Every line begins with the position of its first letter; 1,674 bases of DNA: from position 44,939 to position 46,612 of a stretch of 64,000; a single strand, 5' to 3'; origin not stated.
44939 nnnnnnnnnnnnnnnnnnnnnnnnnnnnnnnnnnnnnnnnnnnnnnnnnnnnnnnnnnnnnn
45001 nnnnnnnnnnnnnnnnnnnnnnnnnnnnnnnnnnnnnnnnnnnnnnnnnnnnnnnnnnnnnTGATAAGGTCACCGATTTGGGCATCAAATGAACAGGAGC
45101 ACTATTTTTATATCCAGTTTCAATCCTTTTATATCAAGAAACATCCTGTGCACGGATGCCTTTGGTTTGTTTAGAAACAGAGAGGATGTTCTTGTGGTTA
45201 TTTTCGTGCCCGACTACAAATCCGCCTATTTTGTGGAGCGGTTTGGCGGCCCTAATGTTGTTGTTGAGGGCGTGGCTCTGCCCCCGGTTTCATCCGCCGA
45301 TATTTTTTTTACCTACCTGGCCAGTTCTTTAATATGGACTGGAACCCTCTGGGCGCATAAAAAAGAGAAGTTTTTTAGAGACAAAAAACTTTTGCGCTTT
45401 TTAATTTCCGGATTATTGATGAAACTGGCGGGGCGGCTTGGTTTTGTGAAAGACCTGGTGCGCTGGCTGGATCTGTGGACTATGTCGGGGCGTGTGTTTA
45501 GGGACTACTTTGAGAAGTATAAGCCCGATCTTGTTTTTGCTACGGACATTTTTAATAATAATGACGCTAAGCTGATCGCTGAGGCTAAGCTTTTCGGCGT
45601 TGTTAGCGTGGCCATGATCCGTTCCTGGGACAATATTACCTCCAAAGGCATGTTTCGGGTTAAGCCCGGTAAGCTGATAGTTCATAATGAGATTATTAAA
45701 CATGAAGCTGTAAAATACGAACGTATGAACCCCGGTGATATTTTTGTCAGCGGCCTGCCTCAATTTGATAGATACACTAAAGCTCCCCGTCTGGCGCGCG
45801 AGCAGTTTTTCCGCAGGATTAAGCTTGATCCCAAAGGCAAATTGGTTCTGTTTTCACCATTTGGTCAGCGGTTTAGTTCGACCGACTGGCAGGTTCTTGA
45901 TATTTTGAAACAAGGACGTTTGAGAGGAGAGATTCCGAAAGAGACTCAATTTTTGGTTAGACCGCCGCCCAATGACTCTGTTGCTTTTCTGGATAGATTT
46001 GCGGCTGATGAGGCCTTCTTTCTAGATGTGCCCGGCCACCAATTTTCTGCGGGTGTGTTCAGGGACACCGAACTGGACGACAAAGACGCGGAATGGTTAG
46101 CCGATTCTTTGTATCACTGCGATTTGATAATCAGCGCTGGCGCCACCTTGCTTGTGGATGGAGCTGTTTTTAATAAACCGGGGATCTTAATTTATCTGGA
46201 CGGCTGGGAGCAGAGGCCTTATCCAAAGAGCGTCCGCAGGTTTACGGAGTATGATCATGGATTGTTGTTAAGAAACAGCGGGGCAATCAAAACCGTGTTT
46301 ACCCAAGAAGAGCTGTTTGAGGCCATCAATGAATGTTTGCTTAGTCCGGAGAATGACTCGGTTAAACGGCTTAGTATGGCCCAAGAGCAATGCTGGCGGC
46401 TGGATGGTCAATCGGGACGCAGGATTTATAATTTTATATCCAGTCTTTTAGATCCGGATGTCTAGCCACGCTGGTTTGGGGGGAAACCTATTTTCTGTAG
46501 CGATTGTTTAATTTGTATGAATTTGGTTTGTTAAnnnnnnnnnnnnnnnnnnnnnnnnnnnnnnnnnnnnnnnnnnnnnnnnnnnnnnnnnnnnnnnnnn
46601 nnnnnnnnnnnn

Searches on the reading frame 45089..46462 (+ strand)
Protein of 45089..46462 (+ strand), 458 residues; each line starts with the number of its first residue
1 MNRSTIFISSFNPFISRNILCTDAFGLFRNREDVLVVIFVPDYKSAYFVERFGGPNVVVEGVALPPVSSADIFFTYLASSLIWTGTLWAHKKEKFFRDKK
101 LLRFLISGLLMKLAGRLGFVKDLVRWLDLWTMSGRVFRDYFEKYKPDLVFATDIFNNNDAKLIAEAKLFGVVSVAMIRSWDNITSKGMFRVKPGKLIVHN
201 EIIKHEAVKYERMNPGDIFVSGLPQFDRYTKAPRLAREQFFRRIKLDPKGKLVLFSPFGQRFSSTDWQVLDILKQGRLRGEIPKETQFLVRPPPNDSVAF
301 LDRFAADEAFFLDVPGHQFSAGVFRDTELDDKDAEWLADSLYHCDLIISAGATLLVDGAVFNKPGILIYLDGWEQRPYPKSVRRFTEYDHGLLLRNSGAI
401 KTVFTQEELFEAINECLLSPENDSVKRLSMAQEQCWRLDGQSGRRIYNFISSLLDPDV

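Call 3: search_protein_families(library=pfam, proteins=[window:45089-46462:+], max_evalue=0.01)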
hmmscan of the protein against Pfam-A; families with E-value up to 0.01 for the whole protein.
window:45089-46462:+ (458 aa): 1 family
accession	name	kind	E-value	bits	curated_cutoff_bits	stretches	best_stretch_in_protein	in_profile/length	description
PF04464.20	Glyphos_transf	-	0.00014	21.4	22.1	1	196-450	138-365/367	CDP-Glycerol:Poly(glycerophosphate) glycerophosphotransferase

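Call 5: search_protein_families(library=ncbifam, proteins=[window:45089-46462:+], max_evalue=0.01)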
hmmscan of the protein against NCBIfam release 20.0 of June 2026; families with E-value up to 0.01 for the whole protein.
window:45089-46462:+ (458 aa): 1 family
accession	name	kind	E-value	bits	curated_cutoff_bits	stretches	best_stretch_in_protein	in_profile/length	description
NF046086.1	BFO_1060_trans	domain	5e-08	32.5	200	1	137-266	39-178/365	BFO_1060 family glycosyltransferase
